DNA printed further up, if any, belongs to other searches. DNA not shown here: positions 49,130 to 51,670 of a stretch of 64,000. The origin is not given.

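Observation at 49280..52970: Translationally coupled three-gene operon: small vWA protein, membrane J-domain (DjlA-like) protein, and NorD/CbbO-like 746-aa vWA protein, with no MoxR ATPase partner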

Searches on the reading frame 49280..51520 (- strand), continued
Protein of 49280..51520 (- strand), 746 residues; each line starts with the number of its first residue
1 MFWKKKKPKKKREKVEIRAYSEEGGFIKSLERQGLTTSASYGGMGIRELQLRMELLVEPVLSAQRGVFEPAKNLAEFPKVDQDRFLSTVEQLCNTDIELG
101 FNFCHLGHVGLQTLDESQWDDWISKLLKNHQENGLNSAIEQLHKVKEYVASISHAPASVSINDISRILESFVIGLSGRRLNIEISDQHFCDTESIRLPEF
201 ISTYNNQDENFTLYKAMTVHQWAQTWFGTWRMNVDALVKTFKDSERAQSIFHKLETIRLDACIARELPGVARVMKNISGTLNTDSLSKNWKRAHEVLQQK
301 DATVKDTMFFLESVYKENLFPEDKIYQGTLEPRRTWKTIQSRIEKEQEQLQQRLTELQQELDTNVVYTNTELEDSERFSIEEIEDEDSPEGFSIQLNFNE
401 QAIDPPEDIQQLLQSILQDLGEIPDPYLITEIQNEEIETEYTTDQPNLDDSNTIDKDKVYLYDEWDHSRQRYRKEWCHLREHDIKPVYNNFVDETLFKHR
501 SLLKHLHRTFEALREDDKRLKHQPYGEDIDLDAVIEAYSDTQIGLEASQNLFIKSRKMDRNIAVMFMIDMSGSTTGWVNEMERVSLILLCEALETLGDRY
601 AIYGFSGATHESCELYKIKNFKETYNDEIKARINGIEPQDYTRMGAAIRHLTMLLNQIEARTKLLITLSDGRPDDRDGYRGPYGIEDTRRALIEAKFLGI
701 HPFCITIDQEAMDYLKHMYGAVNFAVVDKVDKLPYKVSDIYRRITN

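Call 50: search_protein_families(library=pfam, proteins=[L104:7104-7916:+, L133:7059-7871:+, L138:7083-7898:+, L123:5638-6450:+, L103:5010-5873:+, L111:5976-7034:+, L154:5082-5954:+, L121:557-1369:+], max_evalue=0.00001)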
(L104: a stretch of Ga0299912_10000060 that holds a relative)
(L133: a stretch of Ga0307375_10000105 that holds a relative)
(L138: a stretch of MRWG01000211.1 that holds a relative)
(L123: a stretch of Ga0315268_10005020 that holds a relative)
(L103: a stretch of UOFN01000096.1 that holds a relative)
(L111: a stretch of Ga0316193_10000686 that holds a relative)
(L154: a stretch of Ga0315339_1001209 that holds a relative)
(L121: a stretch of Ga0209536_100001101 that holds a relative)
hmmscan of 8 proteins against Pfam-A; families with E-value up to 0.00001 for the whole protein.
L104:7104-7916:+ (270 aa): 2 families
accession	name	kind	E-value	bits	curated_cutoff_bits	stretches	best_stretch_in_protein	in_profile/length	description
PF07728.20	AAA_5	-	2.8e-31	108.8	22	1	38-172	1-139/139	AAA domain (dynein-related subfamily)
PF08406.16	CbbQ_C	-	6.1e-31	106.9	20.6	1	185-267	1-83/85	CbbQ/NirQ/NorQ C-terminal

L133:7059-7871:+ (270 aa): 2 families
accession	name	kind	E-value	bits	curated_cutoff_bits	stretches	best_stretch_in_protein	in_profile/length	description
PF07728.20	AAA_5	-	6.9e-33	114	22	1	38-172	1-139/139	AAA domain (dynein-related subfamily)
PF08406.16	CbbQ_C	-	4.3e-31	107.4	20.6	1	185-267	1-83/85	CbbQ/NirQ/NorQ C-terminal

L138:7083-7898:+ (271 aa): 2 families
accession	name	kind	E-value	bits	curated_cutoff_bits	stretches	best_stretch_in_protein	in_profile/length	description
PF07728.20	AAA_5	-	1.3e-33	116.3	22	1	38-172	1-139/139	AAA domain (dynein-related subfamily)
PF08406.16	CbbQ_C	-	2.4e-26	92.2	20.6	1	185-268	1-83/85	CbbQ/NirQ/NorQ C-terminal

L123:5638-6450:+ (270 aa): 2 families
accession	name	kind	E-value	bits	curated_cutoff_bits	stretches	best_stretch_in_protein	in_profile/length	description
PF07728.20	AAA_5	-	2.8e-32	112.1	22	1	38-172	1-139/139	AAA domain (dynein-related subfamily)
PF08406.16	CbbQ_C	-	4.7e-31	107.3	20.6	1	185-267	1-83/85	CbbQ/NirQ/NorQ C-terminal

L103:5010-5873:+ (287 aa): 2 families
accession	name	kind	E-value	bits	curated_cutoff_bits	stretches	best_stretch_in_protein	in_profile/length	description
PF07728.20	AAA_5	-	3.8e-32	111.6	22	1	55-189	1-139/139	AAA domain (dynein-related subfamily)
PF08406.16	CbbQ_C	-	7.8e-29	100.2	20.6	1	202-284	1-83/85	CbbQ/NirQ/NorQ C-terminal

L111:5976-7034:+ (352 aa): 2 families
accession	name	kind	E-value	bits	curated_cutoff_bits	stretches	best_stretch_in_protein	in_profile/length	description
PF07728.20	AAA_5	-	5.8e-32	111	22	1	120-254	1-139/139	AAA domain (dynein-related subfamily)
PF08406.16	CbbQ_C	-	1.2e-29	102.8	20.6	1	267-349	1-83/85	CbbQ/NirQ/NorQ C-terminal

L154:5082-5954:+ (290 aa): 2 families
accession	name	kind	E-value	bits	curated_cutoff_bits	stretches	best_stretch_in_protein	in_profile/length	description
PF07728.20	AAA_5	-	8.6e-32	110.5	22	1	58-192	1-139/139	AAA domain (dynein-related subfamily)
PF08406.16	CbbQ_C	-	1.4e-30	105.7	20.6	1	205-285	1-81/85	CbbQ/NirQ/NorQ C-terminal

L121:557-1369:+ (270 aa): 2 families
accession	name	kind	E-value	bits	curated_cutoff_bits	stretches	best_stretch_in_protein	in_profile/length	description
PF07728.20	AAA_5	-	2e-32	112.5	22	1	38-172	1-139/139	AAA domain (dynein-related subfamily)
PF08406.16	CbbQ_C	-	9.3e-31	106.3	20.6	1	185-267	1-83/85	CbbQ/NirQ/NorQ C-terminal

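Call 54: search_solved_structures(query=A4, max_evalue=1, show_alignments=1)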
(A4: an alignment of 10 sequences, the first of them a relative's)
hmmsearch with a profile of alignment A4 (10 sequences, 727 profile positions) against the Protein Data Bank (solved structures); distinct sequences matched with E-value up to 1: 2.
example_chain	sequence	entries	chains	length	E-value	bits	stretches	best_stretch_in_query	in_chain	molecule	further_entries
9qhd_G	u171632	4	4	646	4.2e-72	246.6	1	433-725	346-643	Nitric oxide reductase NorD protein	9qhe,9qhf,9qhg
9qh6_G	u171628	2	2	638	3e-62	214.1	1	441-725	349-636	von Willebrand factor, type A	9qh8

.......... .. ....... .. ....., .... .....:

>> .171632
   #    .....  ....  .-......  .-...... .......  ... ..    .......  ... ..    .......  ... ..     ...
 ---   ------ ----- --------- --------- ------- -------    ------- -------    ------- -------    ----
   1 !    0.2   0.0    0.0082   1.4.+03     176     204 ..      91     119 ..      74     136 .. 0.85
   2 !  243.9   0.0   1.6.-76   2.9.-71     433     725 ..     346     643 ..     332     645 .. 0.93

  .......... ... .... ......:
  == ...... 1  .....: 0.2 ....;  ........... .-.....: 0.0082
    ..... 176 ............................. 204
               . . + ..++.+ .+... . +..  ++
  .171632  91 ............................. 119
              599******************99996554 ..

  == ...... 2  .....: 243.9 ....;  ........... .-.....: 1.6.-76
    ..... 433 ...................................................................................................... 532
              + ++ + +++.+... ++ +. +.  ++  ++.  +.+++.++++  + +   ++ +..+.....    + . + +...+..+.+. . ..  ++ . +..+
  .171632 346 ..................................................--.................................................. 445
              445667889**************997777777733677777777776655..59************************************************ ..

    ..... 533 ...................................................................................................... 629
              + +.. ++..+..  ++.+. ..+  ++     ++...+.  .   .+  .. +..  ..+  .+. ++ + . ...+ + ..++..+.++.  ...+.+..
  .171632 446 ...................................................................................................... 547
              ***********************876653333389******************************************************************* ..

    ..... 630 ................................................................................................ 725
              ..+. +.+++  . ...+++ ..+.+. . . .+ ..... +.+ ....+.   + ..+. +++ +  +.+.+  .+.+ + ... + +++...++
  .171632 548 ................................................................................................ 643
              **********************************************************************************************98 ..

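Call 57: search_protein_families(library=pfam, proteins=[L105:3897-5240:-, L132:2338-3948:+, L128:3097-3939:+, L118:1879-2502:-, L118:968-1867:-, L106:8572-10731:+, L126:1584-2564:+, L104:2180-3388:+, L098:10205-10879:+, L093:10877-11455:+], max_evalue=0.0001)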
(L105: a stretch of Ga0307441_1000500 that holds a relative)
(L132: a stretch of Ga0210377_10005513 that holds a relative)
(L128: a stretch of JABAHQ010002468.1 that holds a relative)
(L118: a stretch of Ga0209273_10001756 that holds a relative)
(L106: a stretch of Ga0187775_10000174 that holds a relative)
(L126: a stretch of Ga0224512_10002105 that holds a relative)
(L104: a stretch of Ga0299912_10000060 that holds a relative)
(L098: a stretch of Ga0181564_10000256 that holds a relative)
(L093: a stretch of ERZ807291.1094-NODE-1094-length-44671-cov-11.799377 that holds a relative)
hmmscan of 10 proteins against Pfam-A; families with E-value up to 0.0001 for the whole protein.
L105:3897-5240:- (447 aa): 9 families
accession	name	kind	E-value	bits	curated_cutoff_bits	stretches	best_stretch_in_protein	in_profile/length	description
PF07992.20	Pyr_redox_2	-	2.9e-11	43.8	26.1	1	27-120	142-222/291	Pyridine nucleotide-disulphide oxidoreductase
PF12831.13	FAD_oxidored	-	4.5e-11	43.1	27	1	30-68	2-40/416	FAD dependent oxidoreductase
PF00890.30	FAD_binding_2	-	3.6e-08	33.4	20.4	1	30-64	2-36/414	FAD binding domain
PF13450.12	NAD_binding_8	-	5.1e-08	33.5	21.9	1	32-67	1-36/68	NAD(P)-binding Rossmann-like domain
PF01266.30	DAO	-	5.5e-08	33.2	27.9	1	30-64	2-36/353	FAD dependent oxidoreductase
PF13738.12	Pyr_redox_3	-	1.8e-06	27.9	30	1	26-121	163-252/305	Pyridine nucleotide-disulphide oxidoreductase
PF03486.20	HI0933_like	-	2.1e-06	27.8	50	0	29-65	2-38/244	HI0933-like protein Rossmann domain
PF01134.28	GIDA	-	6.3e-06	25.9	22.1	0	30-60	2-32/391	Glucose inhibited division protein A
PF00070.33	Pyr_redox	-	2.2e-05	25.3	22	0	30-63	2-35/82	Pyridine nucleotide-disulphide oxidoreductase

L132:2338-3948:+ (536 aa): 0 families

L128:3097-3939:+ (280 aa): 0 families

L118:1879-2502:- (207 aa): 5 families
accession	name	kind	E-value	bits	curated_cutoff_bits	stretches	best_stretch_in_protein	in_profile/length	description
PF13183.11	Fer4_8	-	3.2e-11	44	27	1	29-90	2-68/68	4Fe-4S dicluster domain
PF13534.11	Fer4_17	-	7.7e-10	39.6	22.2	1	32-90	2-60/61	4Fe-4S dicluster domain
PF13187.11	Fer4_9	-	9.4e-08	32.4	27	1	31-89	1-50/52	4Fe-4S dicluster domain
PF13237.11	Fer4_10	-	4.3e-07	30.2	25.5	1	30-87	7-53/53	4Fe-4S dicluster domain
PF12838.12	Fer4_7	-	2.1e-06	28.5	27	1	32-89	2-51/52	4Fe-4S dicluster domain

L118:968-1867:- (299 aa): 1 family
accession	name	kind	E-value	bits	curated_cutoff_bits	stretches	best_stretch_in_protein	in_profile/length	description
PF02754.22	CCG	-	1.1e-18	67.5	20.6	2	157-243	3-83/85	Cysteine-rich domain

L106:8572-10731:+ (719 aa): 2 families
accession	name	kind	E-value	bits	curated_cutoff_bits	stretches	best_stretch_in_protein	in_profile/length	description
PF02867.20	Ribonuc_red_lgC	-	2.1e-130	436.3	23.9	1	115-654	3-522/523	Ribonucleotide reductase, barrel domain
PF00317.26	Ribonuc_red_lgN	-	1.3e-10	41.6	28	1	31-102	5-73/77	Ribonucleotide reductase, all-alpha domain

L126:1584-2564:+ (326 aa): 0 families

L104:2180-3388:+ (402 aa): 2 families
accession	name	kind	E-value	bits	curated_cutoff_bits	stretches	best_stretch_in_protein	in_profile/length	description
PF01747.23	ATP-sulfurylase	-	1.1e-90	303.1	24.3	1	173-382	4-212/212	ATP-sulfurylase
PF14306.12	PUA_2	-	1.5e-50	171.4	27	1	6-161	2-158/159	PUA-like domain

L098:10205-10879:+ (224 aa): 0 families

L093:10877-11455:+ (192 aa): 4 families
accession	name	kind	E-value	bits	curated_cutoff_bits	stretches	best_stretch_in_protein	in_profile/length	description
PF03358.20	FMN_red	-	2.9e-15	56.6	24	1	3-135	2-137/152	NADPH-dependent FMN reductase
PF00258.30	Flavodoxin_1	-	2.4e-07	31.4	25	1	6-128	1-137/143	Flavodoxin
PF12724.12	Flavodoxin_5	-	8.2e-07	29.9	27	0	5-27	1-23/145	Flavodoxin domain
PF02525.22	Flavodoxin_2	-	3.1e-06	27.5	27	1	2-141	1-168/198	Flavodoxin-like fold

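Call 64: list_cluster_members(proteins=[P0001, P0121, P0010, P0051, P0065, P0020, P0062])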
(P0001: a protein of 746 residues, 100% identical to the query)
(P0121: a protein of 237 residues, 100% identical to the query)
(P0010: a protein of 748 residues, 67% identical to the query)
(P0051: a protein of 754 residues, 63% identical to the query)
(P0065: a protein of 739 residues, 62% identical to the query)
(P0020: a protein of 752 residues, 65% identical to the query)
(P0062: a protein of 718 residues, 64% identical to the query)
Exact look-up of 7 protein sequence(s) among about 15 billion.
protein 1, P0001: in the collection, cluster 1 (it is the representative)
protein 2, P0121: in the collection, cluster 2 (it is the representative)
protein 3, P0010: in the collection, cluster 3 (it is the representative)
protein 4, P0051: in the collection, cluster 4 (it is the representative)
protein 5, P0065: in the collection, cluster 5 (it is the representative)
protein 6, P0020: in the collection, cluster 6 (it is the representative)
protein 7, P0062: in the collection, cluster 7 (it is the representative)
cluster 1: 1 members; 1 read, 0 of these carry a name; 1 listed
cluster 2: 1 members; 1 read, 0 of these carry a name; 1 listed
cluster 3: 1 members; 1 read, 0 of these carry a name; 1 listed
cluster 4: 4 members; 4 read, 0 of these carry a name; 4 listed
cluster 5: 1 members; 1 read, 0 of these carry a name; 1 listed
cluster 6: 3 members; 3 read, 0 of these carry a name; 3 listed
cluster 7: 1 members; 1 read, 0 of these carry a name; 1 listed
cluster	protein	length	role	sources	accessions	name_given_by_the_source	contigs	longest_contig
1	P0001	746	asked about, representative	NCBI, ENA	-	-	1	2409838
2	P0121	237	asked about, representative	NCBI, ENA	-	-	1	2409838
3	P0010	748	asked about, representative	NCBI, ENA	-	-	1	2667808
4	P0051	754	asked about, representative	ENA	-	-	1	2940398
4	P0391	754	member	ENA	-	-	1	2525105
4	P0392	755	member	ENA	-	-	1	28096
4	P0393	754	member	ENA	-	-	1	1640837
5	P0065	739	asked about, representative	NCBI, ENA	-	-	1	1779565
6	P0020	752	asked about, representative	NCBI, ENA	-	-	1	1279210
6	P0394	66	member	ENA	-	-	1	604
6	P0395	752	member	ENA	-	-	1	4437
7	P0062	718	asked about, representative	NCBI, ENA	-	-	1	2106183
